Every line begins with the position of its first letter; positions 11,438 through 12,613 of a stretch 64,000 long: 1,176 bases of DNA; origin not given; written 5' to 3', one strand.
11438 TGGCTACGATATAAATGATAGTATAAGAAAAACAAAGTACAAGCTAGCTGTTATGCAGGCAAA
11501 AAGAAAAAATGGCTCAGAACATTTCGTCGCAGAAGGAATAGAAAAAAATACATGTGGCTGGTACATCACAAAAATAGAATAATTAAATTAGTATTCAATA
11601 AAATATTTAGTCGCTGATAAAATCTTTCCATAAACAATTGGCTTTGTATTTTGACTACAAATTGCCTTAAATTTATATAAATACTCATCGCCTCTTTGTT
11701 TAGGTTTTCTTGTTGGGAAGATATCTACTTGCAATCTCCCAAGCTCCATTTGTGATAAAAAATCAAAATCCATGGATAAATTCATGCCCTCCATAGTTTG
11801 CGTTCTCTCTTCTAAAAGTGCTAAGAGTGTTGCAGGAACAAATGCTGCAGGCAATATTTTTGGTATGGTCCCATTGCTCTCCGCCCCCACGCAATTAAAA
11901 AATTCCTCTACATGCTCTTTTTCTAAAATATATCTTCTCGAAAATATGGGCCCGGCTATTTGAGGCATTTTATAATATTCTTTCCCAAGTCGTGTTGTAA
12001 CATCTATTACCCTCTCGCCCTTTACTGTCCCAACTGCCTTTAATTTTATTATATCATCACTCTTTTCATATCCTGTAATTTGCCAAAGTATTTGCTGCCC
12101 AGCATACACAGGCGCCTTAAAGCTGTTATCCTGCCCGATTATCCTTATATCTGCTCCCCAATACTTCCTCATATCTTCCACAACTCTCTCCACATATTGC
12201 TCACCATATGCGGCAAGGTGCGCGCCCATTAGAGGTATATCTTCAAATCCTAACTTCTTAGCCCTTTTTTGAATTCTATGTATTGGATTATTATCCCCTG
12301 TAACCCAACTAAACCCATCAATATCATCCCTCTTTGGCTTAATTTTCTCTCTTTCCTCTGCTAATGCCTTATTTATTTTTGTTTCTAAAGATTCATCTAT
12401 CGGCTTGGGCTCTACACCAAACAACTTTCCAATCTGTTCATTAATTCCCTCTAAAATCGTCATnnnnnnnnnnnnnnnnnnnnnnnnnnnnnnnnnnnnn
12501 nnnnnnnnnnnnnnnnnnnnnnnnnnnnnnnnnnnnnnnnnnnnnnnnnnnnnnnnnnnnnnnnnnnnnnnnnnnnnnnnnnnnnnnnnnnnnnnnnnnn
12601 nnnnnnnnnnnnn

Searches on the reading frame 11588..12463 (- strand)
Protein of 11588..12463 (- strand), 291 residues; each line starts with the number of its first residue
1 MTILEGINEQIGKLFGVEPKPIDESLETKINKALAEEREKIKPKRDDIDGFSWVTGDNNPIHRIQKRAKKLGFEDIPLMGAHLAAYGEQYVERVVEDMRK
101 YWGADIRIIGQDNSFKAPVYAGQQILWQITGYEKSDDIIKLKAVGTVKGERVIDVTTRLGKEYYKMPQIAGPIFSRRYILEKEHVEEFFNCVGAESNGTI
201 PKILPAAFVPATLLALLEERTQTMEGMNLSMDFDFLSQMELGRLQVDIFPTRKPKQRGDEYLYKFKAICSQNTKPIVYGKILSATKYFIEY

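Call 3: search_protein_families(library=pfam, proteins=[window:11588-12463:-], max_evalue=0.01)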
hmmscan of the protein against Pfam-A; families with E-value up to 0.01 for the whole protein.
window:11588-12463:- (291 aa): 1 family
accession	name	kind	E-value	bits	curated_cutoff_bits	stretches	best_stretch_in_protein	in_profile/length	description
PF01575.25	MaoC_dehydratas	-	5.8e-08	32.8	27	1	37-132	12-102/123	MaoC like domain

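Call 4: search_protein_families(library=ncbifam, proteins=[window:11588-12463:-], max_evalue=0.01)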
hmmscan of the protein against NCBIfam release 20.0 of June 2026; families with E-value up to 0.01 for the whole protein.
window:11588-12463:- (291 aa): 3 families
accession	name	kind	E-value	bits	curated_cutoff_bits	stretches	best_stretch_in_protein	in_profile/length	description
NF040624.1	HadA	equivalog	0.00017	21.9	180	1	44-158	14-134/144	(3R)-hydroxyacyl-ACP dehydratase subunit HadA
NF010246.0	PRK13693.1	equivalog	0.0014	18.6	203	1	40-98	19-77/142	(3R)-hydroxyacyl-ACP dehydratase subunit HadB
NF006045.0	PRK08190.1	subfamily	0.0046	15.8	282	1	44-154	27-134/467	bifunctional enoyl-CoA hydratase/phosphate acetyltransferase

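Call 5: find_homologous_proteins(query=window:11588-12463:-)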
Query window:11588-12463:- (291 aa): 37 proteins with E <= 0.001 among 1212 candidates.
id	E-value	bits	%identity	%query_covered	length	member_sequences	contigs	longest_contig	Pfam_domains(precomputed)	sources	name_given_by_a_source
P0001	2.2e-192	656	100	100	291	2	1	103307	PF01575.26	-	-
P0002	3.4e-142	491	73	99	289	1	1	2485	PF01575.26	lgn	-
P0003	1.3e-141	489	72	100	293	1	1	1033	PF01575.26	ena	-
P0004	3.1e-141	488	72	100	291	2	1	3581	PF01575.26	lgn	-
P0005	3.6e-141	488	70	100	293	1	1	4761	PF01575.26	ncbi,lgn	-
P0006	3.7e-136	471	71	99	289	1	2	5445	PF01575.26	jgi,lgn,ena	-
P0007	9.7e-121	421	61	100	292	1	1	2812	-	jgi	jgi:acyl dehydratase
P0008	5.5e-120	418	59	100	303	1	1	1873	PF01575.26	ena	-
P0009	1.2e-118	414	60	100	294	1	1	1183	-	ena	-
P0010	2.0e-118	413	60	100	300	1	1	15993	-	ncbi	-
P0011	5.9e-118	412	62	99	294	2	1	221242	-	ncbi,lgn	-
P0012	1.2e-117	411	61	100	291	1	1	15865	-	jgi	jgi:hypothetical protein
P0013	1.3e-117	411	61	100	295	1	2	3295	PF01575.26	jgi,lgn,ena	-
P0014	1.2e-113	397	59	100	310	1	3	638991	-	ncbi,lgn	-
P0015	8.7e-113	395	59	100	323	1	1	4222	-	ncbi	ncbi:MAG: MaoC family dehydratase [Nanoarchaeota archaeon]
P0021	1.6e-105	371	56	100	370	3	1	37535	-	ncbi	-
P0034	7.6e-88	313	52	90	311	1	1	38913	PF01575.26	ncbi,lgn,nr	ncbi:MAG: MaoC family dehydratase [Nanoarchaeota archaeon]|nr:MaoC family dehydratase [Nanoarchaeota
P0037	2.2e-58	216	41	99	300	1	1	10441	-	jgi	-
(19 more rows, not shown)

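Call 6: find_encoding_contigs(protein=P0014, flank=6000, max_places=2)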
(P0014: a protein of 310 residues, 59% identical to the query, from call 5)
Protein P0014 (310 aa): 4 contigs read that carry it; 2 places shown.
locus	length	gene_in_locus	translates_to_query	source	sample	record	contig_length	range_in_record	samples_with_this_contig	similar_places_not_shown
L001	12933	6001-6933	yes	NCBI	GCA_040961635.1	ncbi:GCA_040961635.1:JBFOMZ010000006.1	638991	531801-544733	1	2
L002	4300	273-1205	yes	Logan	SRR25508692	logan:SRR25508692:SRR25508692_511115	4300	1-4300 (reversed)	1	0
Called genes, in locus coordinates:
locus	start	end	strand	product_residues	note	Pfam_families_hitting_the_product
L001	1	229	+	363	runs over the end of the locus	PF02457:DAC, PF10635:DisA-linker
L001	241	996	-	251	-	PF00009:GTP_EFTU (faint), PF02421:FeoB_N (faint), PF03193:RsgA_GTPase, PF01926:MMR_HSR1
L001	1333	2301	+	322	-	PF03215:Rad17 (weak), PF05496:RuvB_N, PF00004:AAA, PF13173:AAA_14 (weak), PF13177:DNA_pol3_delta2, PF21960:RCF1-5-like_lid (weak), PF25361:AAA_lid_RFC1 (weak), PF08542:Rep_fac_C, +3 more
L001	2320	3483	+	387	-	PF05496:RuvB_N (faint), PF05673:DUF815 (faint), PF13173:AAA_14 (faint), PF00004:AAA, PF21960:RCF1-5-like_lid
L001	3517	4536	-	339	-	-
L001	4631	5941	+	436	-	PF01935:DUF87, PF05872:HerA_C (faint), PF00004:AAA (faint), PF05707:Zot (weak)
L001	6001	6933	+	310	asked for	-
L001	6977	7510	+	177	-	PF00406:ADK (weak), PF13189:Cytidylate_kin2, PF13207:AAA_17, PF13238:AAA_18, PF01202:SKI (faint), PF02224:Cytidylate_kin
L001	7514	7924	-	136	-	-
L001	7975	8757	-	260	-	PF25133:TYW2_N_2, PF02475:TRM5-TYW2_MTfase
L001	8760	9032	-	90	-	-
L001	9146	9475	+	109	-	-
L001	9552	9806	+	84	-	-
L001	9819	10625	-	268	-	-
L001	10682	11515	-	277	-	-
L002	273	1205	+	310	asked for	-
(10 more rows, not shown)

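Call 7: find_encoding_contigs(protein=P0037, flank=6000, max_places=2)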
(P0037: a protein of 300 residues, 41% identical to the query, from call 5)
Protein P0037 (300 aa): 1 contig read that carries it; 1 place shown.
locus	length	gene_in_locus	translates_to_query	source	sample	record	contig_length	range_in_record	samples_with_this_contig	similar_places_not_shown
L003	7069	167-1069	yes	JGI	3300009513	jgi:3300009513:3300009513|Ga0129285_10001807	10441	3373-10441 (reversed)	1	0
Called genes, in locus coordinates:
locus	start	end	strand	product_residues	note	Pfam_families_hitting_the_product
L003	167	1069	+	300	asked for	-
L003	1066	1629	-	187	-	-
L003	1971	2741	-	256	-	PF25133:TYW2_N_2, PF02475:TRM5-TYW2_MTfase, PF13847:Methyltransf_31 (weak)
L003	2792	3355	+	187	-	-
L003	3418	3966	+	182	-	-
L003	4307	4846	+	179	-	-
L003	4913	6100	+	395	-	-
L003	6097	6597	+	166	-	-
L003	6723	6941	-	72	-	-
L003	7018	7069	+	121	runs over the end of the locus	-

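Call 8: find_encoding_contigs(protein=P0034, flank=6000, max_places=2)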
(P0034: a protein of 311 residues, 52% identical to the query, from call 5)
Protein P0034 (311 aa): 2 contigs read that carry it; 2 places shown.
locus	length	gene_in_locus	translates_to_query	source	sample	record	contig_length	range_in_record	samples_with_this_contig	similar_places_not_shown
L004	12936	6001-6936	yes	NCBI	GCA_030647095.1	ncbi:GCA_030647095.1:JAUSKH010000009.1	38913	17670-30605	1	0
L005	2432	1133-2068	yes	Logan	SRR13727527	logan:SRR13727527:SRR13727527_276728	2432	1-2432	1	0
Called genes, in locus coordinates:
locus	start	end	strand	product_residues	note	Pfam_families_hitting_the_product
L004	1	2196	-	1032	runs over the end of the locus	-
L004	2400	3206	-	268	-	-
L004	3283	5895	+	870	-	PF14890:Intein_splicing, PF14528:LAGLIDADG_3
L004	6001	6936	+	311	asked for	PF01575:MaoC_dehydratas (weak)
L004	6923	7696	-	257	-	PF25133:TYW2_N_2, PF02475:TRM5-TYW2_MTfase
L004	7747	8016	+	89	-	-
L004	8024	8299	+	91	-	-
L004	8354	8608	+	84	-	-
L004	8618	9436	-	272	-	-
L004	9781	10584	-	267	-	-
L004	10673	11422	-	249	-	-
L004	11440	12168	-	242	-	-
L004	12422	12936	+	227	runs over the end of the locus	-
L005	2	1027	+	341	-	?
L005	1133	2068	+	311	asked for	PF01575:MaoC_dehydratas (weak)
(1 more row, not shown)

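Call 12: search_protein_families(library=pfam, proteins=[P0014, P0037, P0034], max_evalue=0.1)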
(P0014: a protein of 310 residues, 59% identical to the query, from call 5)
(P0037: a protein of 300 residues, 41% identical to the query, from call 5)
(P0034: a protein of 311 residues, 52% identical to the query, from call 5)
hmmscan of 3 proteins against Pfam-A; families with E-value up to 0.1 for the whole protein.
P0014 (310 aa): 1 family
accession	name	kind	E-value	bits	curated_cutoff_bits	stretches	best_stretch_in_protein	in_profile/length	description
PF01575.25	MaoC_dehydratas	-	0.00014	21.9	27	1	44-129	19-99/123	MaoC like domain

P0037 (300 aa): 1 family
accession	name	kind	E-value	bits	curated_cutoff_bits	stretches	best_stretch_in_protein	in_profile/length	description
PF01575.25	MaoC_dehydratas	-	0.0016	18.5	27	1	39-138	15-103/123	MaoC like domain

P0034 (311 aa): 1 family
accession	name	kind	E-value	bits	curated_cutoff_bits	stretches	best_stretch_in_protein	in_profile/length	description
PF01575.25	MaoC_dehydratas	-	8.9e-07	29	27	1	39-122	16-94/123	MaoC like domain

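Call 13: search_protein_families(library=padloc, proteins=[window:11588-12463:-], max_evalue=0.1)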
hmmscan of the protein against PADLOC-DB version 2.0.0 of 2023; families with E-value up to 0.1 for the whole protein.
window:11588-12463:- (291 aa): 0 families

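Call 26: find_related_loci(query=A1, collection=genome_contigs, flank=6000)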
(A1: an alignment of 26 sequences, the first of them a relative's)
Query A1 (291 aa) in genome_contigs; peptide patterns used: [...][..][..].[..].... (x = any residue, [..] = any of these).
27 stretches matched a pattern; 6 encode a relative of the query (tblastn E <= 1e-3); 6 distinct loci.
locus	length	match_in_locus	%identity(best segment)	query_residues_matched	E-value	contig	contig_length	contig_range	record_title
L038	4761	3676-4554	70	1-291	2e-153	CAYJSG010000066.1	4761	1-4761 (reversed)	MAG TPA_asm: Candidatus Woesearchaeota archaeon isolate ERP125453_co1_184 genome assembly, contig: NODE_24430_length_476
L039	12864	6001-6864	62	3-289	2e-126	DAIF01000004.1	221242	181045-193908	MAG TPA_asm: Candidatus Pacearchaeota archaeon UBA73 UBA73_contig_4251, whole genome shotgun sequence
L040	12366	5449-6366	56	3-290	6e-116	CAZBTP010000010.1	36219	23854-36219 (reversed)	MAG TPA_asm: Candidatus Woesearchaeota archaeon isolate SRP178908_co1_63 genome assembly, contig: NODE_637_length_36219_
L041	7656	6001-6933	56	2-291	5e-115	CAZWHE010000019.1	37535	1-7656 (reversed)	MAG TPA_asm: uncultured Phycisphaerales bacterium isolate binchicken_co65_83 genome assembly, contig: NODE_4348_length_3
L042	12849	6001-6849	56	15-286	2e-105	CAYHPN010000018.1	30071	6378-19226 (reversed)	MAG TPA_asm: Candidatus Woesearchaeota archaeon isolate ERP119705_co14_220 genome assembly, contig: NODE_1169_length_300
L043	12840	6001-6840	52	23-285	1e-96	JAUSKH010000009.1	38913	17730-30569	MAG: Nanoarchaeota archaeon isolate E14_metabat.bin.43 E14_k141_954147, whole genome shotgun sequence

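Call 39: search_solved_structures(query=A1, max_evalue=1, show_alignments=2)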
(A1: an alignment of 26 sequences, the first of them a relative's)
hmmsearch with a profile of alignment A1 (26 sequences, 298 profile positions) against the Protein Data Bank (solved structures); distinct sequences matched with E-value up to 1: 19.
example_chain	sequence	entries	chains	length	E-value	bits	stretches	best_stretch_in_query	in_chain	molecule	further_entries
4rv2_B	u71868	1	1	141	0.00071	22.1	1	42-98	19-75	MaoC family protein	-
3ir3_A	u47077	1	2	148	0.00082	21.9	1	45-86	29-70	3-hydroxyacyl-thioester dehydratase 2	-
5zy8_B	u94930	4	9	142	0.0037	19.7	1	41-96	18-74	3-hydroxyacyl-ACP dehydratase | (3R)-hydroxyacyl-ACP dehydratase subunit HadB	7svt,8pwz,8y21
5i7n_A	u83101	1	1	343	0.004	19.6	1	42-91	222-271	MaoC-like dehydratase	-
4rlj_B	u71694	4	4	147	0.004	19.6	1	41-96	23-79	(3R)-hydroxyacyl-ACP dehydratase subunit HadB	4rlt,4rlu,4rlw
4v12_A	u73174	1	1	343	0.045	16.2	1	43-93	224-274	MAOC LIKE DOMAIN PROTEIN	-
4v8v_A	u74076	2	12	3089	0.069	15.5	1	47-161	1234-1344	TYPE-I FATTY ACID SYNTHASE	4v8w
4v8l_D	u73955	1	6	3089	0.1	15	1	48-161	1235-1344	FATTY ACID SYNTHASE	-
4oob_A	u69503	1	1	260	0.17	14.3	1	45-86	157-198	Uncharacterized protein HtdX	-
5eqz_A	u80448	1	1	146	0.18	14.2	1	6-101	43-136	Rev protein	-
3wew_A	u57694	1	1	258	0.18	14.1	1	45-86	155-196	HtdX dehydratase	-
2cdh_S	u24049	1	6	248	0.2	14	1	50-127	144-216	DEHYDRATASE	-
9pqx_A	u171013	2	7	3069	0.22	13.9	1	44-160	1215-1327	3-oxoacyl-ACP synthase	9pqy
9pqy_B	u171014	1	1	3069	0.22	13.9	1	44-160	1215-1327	Fatty acid synthase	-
6gjc_A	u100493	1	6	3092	0.22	13.9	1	44-160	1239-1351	Fatty acid synthase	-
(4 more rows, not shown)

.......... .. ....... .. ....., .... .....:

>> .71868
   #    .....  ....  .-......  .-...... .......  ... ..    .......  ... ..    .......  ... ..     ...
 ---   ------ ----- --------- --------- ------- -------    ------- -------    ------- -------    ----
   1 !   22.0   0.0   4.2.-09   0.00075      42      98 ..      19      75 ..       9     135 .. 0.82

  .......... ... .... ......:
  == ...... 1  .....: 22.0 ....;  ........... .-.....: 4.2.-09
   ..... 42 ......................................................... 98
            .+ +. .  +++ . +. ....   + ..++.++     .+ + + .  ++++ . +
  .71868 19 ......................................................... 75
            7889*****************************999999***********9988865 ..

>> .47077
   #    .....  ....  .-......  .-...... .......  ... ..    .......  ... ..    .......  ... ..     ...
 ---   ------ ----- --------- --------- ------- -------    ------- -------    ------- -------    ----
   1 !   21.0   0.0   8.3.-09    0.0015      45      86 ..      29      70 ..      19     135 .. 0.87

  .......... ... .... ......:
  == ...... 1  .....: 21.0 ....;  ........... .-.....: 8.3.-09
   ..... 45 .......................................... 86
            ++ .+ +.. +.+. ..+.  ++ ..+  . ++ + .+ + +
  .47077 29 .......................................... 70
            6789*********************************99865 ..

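Call 41: predict_structure(alignment_id=A1)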
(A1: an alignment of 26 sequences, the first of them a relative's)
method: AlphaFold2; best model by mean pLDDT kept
length: 291 residues; sequences in the alignment: 26
mean_pLDDT: 89.7   pTM: 0.87
mean pLDDT of the five models: 89.7, 89.4, 89.3, 88.5, 88.1
residues with pLDDT >= 90: 203; 70-90: 67; 50-70: 21; < 50: 0
segments of 3 or more residues with pLDDT < 50: none
pLDDT, mean of each block of 10 residues (from residue 1): 77 87 65 63 89 92 92 93 93 89 91 96 90 91 94 96 89 94 94 83 94 95 91 95 96 92 96 94 93 77
secondary structure, 60 per line:
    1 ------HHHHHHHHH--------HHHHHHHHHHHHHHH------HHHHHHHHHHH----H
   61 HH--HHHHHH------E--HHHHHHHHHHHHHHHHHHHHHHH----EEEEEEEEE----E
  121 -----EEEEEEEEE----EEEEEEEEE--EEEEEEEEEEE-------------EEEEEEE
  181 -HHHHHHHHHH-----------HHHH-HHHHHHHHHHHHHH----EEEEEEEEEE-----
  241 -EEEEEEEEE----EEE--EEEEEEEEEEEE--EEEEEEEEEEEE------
elements in order: H7-15 H24-38 H45-55 H65-70 H80-102 E107-115 E126-134 E139-147 E150-160 E174-180 H182-191 H203-206 H208-221 E226-235 E242-250 E255-257 E260-271 E274-285

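Call 45: fold_search(model_id=the predicted structure, library=pdb)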
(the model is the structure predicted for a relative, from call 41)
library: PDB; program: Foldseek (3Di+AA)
matches with E <= 10: 1473; with E <= 0.001: 221
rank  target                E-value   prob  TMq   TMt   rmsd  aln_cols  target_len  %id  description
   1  4v12                  3.0e-12  1.00  0.58  0.51   8.7       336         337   11  Crystal structure of the MSMEG_6754 dehydratase from Mycobacterium smegmatis (released 2015-03-18)
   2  5i7n                  6.2e-12  1.00  0.59  0.54   9.0       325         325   10  MaoC-like dehydratase (released 2016-07-06)
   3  8hgn                  5.1e-11  1.00  0.61  0.51   7.1       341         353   11  Crystal structure of MeaC (Mesaconyl-CoA hydratase) (released 2023-09-27)
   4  2own_B                8.2e-11  1.00  0.47  0.52   6.8       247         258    8  Crystal structure of oleoyl thioesterase (putative) (NP_784467.1) from Lactobacillus plantarum at 2.00 A resolution (released 2007-02-27)
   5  1s9c_C                1.0e-10  1.00  0.52  0.56   7.0       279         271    8  Crystal structure analysis of the 2-enoyl-CoA hydratase 2 domain of human peroxisomal multifunctional enzyme type 2 (released 2005-02-15)
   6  2own_A                2.1e-10  1.00  0.47  0.53   6.4       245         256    8  Crystal structure of oleoyl thioesterase (putative) (NP_784467.1) from Lactobacillus plantarum at 2.00 A resolution (released 2007-02-27)
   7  4e3e_A                3.3e-10  1.00  0.62  0.52   5.6       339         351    9  CRYSTAL STRUCTURE OF putative MaoC domain protein dehydratase from Chloroflexus aurantiacus J-10-fl (released 2012-03-21)
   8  3rd7_B                3.5e-10  1.00  0.44  0.46  11.2       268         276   13  Crystal structure of acyl-coa thioesterase from mycobacterium avium (released 2011-06-08)
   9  4r9z_A                3.7e-10  1.00  0.48  0.56   6.7       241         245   12  Mycobacterium avium subs paratuberculosis tesB protein MAP1729c (released 2014-10-08)
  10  3khp_D                5.9e-10  1.00  0.49  0.53   6.8       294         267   11  Crystal structure of a possible dehydrogenase from Mycobacterium tuberculosis at 2.3A resolution (released 2009-12-01)
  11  4r9z_B                7.1e-10  1.00  0.47  0.54   6.8       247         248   12  Mycobacterium avium subs paratuberculosis tesB protein MAP1729c (released 2014-10-08)
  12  1s9c_L                8.5e-10  1.00  0.52  0.58   6.5       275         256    9  Crystal structure analysis of the 2-enoyl-CoA hydratase 2 domain of human peroxisomal multifunctional enzyme type 2 (released 2005-02-15)
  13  1s9c_I                8.5e-10  1.00  0.52  0.54   7.3       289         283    9  Crystal structure analysis of the 2-enoyl-CoA hydratase 2 domain of human peroxisomal multifunctional enzyme type 2 (released 2005-02-15)
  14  3cjy                  1.1e-09  1.00  0.46  0.52   8.8       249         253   13  Crystal structure of putative thioesterase (YP_496845.1) from Novosphingobium aromaticivorans DSM 12444 at 1.70 A resolu (released 2008-04-01)
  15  1s9c_F                1.1e-09  1.00  0.49  0.51   7.4       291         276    8  Crystal structure analysis of the 2-enoyl-CoA hydratase 2 domain of human peroxisomal multifunctional enzyme type 2 (released 2005-02-15)
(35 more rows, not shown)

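Call 49: search_protein_representatives(alignment_id=A1)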
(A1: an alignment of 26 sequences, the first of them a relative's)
Query: 26 sequences, 298 profile positions. Proteins with E-value up to 0.001 (for the whole library): 230; up to 1e-10: 130; up to 1e-30: 53. The best 150 are listed.
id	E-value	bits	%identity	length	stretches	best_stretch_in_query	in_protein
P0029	6.1e-128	442.6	-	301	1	4-297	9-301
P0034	1.2e-126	438.3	-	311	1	1-297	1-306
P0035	4.0e-122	423.5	-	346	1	1-297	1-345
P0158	3.0e-108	377.9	-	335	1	1-295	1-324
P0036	4.2e-105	367.6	-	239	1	80-297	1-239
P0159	7.7e-90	317.5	-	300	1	5-297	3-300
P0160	2.0e-81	289.8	-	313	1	4-297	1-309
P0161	3.1e-81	289.2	-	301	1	5-297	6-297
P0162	1.2e-80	287.3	-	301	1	12-295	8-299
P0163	1.7e-76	273.7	-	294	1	10-297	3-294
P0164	2.9e-74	266.4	-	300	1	5-295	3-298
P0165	6.3e-72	258.7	-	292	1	14-292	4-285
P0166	7.4e-70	251.9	-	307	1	3-297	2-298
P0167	8.0e-69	248.5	-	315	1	20-295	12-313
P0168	6.9e-68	245.4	-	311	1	3-297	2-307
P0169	8.2e-65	235.3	-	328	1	12-297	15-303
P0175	1.2e-59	218.4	-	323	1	20-297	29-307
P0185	4.6e-43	163.9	-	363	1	20-295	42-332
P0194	1.8e-38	148.8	-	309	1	13-296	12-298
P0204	3.8e-31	124.8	-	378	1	19-296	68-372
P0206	8.2e-31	123.7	-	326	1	13-295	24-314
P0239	1.9e-20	89.7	-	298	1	29-225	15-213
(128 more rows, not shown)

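Call 53: find_related_loci(query=A1, collection=metagenome_contigs, flank=5000)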
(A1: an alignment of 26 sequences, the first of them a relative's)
Query A1 (291 aa) in metagenome_contigs; peptide patterns used: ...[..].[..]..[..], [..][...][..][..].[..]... (x = any residue, [..] = any of these).
232 stretches matched a pattern; 9 encode a relative of the query (tblastn E <= 1e-3); 9 distinct loci.
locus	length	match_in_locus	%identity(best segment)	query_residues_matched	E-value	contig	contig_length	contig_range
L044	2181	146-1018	98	1-291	0e+0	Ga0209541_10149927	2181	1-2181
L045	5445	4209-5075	71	3-291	2e-145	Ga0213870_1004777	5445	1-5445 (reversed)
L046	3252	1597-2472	61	2-291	9e-129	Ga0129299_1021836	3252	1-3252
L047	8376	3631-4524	56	3-291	3e-113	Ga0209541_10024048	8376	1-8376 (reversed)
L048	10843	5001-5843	53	11-291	4e-108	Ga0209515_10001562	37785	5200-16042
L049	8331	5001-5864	51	4-286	5e-99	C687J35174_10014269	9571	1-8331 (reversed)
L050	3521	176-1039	51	4-286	3e-100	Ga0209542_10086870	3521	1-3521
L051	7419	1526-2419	56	3-291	3e-113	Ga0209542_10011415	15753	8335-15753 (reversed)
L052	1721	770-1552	43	41-291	2e-71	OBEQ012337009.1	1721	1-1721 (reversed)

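Call 57: search_protein_families(library=pfam, proteins=[L040:4628-5443:+, P0021, P0158, P0165, P0185, P0204], max_evalue=0.01)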
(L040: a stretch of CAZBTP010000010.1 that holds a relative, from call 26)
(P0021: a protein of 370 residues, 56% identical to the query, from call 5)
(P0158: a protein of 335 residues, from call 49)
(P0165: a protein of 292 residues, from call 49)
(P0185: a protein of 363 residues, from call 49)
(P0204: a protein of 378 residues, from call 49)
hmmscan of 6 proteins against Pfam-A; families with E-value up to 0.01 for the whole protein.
L040:4628-5443:+ (271 aa): 3 families
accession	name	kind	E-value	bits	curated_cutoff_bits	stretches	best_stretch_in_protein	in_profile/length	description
PF03959.19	FSH1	-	3.2e-06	27.4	21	1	71-237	79-204/211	Serine hydrolase (FSH1)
PF12146.15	Hydrolase_4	-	0.00021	21.1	27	0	70-134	55-114/239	Serine aminopeptidase, S33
PF00561.26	Abhydrolase_1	-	0.0015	18.7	25.8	0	172-233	182-239/245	alpha/beta hydrolase fold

P0021 (370 aa): 3 families
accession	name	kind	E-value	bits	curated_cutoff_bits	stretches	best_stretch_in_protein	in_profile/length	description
PF01575.25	MaoC_dehydratas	-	6.3e-05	23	27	1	95-187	12-99/123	MaoC like domain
PF00641.23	Zn_ribbon_RanBP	-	0.0046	16.6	27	1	29-50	6-27/30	Zn-finger in Ran binding protein and others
PF13248.11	Zn_ribbon_3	-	0.0064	16.4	27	0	28-51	3-26/26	zinc-ribbon domain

P0158 (335 aa): 1 family
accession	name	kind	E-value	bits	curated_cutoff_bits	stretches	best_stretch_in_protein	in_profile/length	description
PF01575.25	MaoC_dehydratas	-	6.5e-07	29.4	27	1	38-135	13-105/123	MaoC like domain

P0165 (292 aa): 1 family
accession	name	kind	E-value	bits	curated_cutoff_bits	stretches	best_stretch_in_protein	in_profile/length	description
PF01575.25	MaoC_dehydratas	-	7.1e-08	32.5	27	1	28-126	12-108/123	MaoC like domain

P0185 (363 aa): 1 family
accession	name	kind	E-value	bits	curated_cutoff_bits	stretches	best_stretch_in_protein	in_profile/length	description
PF01575.25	MaoC_dehydratas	-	0.00026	21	27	1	63-116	14-64/123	MaoC like domain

P0204 (378 aa): 1 family
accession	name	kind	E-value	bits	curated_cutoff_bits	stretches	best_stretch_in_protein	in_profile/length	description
PF01575.25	MaoC_dehydratas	-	0.0014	18.7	27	1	96-145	23-72/123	MaoC like domain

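Call 67: find_homologous_proteins(query=A3, max_evalue=1e-8)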
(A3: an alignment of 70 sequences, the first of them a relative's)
Query A3 (70 sequences) (291 aa, profile of the alignment): 37 proteins with E <= 1e-8 among 8000 candidates.
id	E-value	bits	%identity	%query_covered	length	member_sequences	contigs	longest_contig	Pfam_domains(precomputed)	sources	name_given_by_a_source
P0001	1.3e-114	401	100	100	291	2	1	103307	PF01575.26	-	-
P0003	1.4e-114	400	72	100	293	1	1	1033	PF01575.26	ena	-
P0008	3.2e-113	396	59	100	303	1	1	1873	PF01575.26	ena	-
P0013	4.6e-113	396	61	100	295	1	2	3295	PF01575.26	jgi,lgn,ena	-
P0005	2.0e-112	393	70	100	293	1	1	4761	PF01575.26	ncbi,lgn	-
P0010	2.8e-111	390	60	100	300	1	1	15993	-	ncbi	-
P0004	1.2e-110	388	72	100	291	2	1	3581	PF01575.26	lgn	-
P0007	6.4e-110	385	61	100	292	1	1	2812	-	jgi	jgi:acyl dehydratase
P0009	7.2e-110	385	60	100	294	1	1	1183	-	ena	-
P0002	3.6e-109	383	73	99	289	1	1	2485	PF01575.26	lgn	-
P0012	5.8e-109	382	61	100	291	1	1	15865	-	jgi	jgi:hypothetical protein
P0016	1.0e-108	381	57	100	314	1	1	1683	PF01575.26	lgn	-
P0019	5.0e-108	379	57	97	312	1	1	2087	PF01575.26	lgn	-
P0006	6.1e-108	379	71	99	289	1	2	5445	PF01575.26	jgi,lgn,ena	-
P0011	8.6e-108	378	62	99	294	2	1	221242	-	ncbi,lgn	-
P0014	2.5e-106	373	59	100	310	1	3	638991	-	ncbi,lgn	-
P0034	2.5e-105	370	52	90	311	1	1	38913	PF01575.26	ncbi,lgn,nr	ncbi:MAG: MaoC family dehydratase [Nanoarchaeota archaeon]|nr:MaoC family dehydratase [Nanoarchaeota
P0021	2.5e-99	350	56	100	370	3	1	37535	-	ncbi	-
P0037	2.5e-97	344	41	99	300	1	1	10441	-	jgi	-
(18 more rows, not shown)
